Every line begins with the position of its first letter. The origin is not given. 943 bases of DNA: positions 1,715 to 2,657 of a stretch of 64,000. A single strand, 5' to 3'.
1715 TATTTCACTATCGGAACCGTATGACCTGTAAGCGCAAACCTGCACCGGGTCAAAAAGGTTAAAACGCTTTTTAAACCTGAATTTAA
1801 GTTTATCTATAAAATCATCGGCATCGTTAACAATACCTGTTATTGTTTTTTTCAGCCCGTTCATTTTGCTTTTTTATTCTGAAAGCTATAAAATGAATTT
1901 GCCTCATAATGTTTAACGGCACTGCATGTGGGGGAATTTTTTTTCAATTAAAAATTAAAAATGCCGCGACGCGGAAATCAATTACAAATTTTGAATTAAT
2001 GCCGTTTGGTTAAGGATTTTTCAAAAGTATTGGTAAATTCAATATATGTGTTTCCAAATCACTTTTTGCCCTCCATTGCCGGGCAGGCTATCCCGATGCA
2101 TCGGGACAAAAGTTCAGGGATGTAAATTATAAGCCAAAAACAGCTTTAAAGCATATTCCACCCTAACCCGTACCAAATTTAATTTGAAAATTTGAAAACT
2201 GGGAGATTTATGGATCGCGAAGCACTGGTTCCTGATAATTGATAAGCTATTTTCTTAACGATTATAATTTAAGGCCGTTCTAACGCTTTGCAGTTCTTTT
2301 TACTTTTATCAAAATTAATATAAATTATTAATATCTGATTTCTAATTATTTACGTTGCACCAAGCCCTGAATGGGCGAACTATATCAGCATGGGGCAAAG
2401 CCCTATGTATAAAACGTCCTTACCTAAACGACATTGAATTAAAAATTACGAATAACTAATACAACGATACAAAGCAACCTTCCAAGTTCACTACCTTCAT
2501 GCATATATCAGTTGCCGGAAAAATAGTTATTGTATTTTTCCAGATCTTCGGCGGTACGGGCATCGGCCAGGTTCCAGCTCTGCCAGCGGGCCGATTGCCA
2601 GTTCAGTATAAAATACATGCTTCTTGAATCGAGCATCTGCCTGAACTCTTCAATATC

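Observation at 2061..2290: Shared 250-350 bp mosaic non-coding element upstream of two lipid-metabolism genes (App1-like phosphatase and AcpH)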

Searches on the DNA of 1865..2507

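Call 41: search_rna_families(source=window, start=1865, end=2507, threshold=evalue, max_evalue=10)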
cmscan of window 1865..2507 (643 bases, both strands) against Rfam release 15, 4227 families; matches with E-value up to 10: 2.
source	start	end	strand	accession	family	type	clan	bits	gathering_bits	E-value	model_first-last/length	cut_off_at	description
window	2363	2407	-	RF01687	Acido-Lenti-1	Gene; sRNA;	-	33.6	37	7.4e-06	1-46/46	no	Acido-Lenti-1 RNA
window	2114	2162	+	RF00109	Vimentin3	Cis-reg;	-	17.3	36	5.8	1-67/67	no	Vimentin 3' UTR protein-binding region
